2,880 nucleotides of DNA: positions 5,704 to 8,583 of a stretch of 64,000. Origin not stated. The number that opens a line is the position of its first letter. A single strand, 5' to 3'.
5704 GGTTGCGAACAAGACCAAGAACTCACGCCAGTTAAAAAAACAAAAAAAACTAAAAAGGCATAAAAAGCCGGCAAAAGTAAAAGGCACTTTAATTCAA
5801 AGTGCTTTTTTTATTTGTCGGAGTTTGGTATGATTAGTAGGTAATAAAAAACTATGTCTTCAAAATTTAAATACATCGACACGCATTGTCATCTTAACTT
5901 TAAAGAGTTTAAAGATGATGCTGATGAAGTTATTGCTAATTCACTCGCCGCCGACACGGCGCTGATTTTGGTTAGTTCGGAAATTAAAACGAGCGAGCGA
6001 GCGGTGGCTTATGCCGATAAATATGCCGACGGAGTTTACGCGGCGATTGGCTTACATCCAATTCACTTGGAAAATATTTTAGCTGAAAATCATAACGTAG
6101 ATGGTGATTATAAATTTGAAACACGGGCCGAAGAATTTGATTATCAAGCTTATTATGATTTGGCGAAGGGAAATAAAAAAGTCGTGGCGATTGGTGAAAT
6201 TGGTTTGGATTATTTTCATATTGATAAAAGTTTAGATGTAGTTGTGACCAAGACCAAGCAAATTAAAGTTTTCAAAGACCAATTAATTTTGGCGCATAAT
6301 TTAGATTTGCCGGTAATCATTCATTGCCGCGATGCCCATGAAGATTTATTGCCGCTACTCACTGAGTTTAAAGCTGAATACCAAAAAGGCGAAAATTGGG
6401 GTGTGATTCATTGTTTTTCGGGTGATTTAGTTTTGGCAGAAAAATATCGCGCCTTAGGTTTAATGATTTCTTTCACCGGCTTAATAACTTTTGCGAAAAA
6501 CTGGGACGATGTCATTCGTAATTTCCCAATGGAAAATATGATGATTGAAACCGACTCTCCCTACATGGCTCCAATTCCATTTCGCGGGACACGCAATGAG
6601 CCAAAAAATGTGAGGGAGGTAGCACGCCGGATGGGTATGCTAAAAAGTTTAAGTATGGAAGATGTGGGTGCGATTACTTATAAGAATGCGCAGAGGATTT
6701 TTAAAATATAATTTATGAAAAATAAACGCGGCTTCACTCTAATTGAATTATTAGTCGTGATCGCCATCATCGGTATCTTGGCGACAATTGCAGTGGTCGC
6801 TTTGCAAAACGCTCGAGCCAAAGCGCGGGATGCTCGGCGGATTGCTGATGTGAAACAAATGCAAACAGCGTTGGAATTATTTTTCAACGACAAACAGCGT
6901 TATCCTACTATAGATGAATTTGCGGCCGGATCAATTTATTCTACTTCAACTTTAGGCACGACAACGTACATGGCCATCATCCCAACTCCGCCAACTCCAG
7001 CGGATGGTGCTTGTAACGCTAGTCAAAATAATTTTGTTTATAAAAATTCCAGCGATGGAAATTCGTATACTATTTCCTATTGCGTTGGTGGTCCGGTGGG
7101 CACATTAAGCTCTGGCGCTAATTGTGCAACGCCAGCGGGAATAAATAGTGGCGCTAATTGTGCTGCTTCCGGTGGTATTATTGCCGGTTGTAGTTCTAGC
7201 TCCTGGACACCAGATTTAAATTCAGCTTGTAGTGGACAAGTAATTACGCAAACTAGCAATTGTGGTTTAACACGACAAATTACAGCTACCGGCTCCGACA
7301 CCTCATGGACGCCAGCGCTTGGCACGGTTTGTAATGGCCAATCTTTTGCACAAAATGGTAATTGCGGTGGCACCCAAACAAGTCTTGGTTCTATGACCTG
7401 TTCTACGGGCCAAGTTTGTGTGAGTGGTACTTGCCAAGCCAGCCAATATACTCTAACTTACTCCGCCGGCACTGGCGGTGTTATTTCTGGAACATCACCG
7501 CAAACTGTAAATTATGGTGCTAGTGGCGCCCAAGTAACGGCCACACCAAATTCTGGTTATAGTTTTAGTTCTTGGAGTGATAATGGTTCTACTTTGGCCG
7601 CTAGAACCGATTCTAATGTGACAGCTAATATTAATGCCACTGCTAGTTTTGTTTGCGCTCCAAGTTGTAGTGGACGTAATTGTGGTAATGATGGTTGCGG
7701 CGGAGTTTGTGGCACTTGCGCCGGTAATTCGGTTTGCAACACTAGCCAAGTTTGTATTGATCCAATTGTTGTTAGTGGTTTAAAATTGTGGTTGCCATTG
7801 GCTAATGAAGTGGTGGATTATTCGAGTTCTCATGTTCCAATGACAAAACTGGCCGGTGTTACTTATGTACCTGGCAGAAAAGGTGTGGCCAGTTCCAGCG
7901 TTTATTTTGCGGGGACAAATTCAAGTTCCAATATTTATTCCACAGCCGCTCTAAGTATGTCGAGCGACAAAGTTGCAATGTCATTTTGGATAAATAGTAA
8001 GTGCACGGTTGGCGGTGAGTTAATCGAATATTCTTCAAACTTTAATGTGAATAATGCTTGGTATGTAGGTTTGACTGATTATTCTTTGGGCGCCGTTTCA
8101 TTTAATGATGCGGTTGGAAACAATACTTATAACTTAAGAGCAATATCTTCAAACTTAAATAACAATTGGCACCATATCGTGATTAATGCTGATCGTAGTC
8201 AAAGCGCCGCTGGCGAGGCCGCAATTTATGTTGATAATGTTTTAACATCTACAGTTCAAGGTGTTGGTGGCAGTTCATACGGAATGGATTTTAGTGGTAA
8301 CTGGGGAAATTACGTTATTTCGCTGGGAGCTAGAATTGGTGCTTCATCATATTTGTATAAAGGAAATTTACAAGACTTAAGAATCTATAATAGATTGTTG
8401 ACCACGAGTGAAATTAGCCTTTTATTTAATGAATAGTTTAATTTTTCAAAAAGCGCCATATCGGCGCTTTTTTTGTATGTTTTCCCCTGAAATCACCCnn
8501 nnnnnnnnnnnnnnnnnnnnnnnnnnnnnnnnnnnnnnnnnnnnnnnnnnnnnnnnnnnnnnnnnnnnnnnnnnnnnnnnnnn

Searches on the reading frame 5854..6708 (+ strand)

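Call 70: search_protein_families(library=pfam, proteins=[window:5854-6708:+], max_evalue=0.001)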
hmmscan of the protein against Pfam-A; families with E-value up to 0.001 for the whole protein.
window:5854-6708:+ (285 aa): 1 family
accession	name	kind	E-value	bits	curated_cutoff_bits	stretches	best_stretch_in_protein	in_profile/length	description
PF01026.27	TatD_DNase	-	1.3e-72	244.7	27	1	8-284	1-253/253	TatD related DNase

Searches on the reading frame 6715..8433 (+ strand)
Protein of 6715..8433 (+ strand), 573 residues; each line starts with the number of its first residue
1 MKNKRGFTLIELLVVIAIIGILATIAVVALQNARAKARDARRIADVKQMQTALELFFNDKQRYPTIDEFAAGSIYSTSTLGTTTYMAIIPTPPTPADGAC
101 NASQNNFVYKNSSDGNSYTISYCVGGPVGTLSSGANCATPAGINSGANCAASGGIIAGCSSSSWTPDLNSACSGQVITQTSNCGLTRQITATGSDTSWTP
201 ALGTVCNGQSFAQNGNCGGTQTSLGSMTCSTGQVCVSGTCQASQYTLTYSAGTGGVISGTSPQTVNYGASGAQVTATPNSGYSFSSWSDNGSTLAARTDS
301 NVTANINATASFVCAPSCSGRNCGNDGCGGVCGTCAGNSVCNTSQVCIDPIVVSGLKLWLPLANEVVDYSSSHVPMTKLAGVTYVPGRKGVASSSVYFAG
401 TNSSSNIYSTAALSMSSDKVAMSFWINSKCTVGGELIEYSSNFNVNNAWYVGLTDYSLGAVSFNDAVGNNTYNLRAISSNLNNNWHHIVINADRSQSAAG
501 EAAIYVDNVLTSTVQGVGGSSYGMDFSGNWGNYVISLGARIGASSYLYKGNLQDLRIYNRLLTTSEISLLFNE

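Call 5: search_protein_families(library=pfam, proteins=[window:6715-8433:+], max_evalue=0.01)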
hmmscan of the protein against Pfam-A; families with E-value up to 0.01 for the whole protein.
window:6715-8433:+ (573 aa): 5 families
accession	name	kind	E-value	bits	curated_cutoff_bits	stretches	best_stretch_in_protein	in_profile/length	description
PF18998.6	Flg_new_2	-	9.1e-13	48.4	23.6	1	245-312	1-69/73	Divergent InlB B-repeat domain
PF13385.13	Laminin_G_3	-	7.8e-11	42.8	27.6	1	409-568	8-151/151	Concanavalin A-like lectin/glucanases superfamily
PF07963.17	N_methyl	-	1.6e-10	40.5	21.2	1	1-26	1-26/27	Prokaryotic N-terminal methylation motif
PF09479.16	Flg_new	-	7.5e-05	23.2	27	1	245-308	1-62/65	Listeria-Bacteroides repeat domain (List_Bact_rpt)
PF14099.13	Polysacc_lyase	-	0.0074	16.6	29.9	0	413-531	90-192/210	Polysaccharide lyase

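Call 6: search_protein_families(library=ncbifam, proteins=[window:6715-8433:+], max_evalue=0.01)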
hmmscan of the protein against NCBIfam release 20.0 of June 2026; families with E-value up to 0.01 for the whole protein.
window:6715-8433:+ (573 aa): 12 families
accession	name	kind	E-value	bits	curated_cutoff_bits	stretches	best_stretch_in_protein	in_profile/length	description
TIGR01710.1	typeII_sec_gspG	equivalog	5.9e-12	45.8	88.85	1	5-68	1-64/134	type II secretion system major pseudopilin GspG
NF041775.1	typeIV_PilA_Myxo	equivalog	1.5e-11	44.7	400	1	4-67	10-73/214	type IV pilin protein PilA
TIGR02532.1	IV_pilin_GFxxxE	domain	1e-09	37.8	16.3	1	4-27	1-24/24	prepilin-type N-terminal cleavage/methylation domain-containing protein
TIGR01708.2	typeII_sec_gspH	equivalog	6.1e-09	36.1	80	1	5-42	2-38/169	type II secretion system minor pseudopilin GspH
NF007862.0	PRK10574.1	equivalog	8.7e-09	35.6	138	1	1-67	1-67/145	prepilin peptidase-dependent pilin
NF040999.1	pilin_ComGC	equivalog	3.1e-08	33.7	75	1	5-73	2-70/84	competence type IV pilus major pilin ComGC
NF041013.1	T4P_ComGE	equivalog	3.3e-05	23.9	49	1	2-48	1-47/83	competence type IV pilus minor pilin ComGE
NF007800.0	PRK10506.1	equivalog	0.00011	22.1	158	1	1-46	5-50/163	prepilin peptidase-dependent protein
TIGR02596.1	TIGR02596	subfamily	0.00045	20.3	70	1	7-45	1-42/196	Verru_Chthon cassette protein D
TIGR01711.1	gspJ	equivalog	0.0043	16.9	64.85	1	5-55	1-52/192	type II secretion system minor pseudopilin GspJ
TIGR02599.1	TIGR02599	subfamily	0.0076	15.5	256.5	0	6-53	1-49/361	Verru_Chthon cassette protein C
NF040982.1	ComGD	equivalog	0.0082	16.6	70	0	4-35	1-32/139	competence type IV pilus minor pilin ComGD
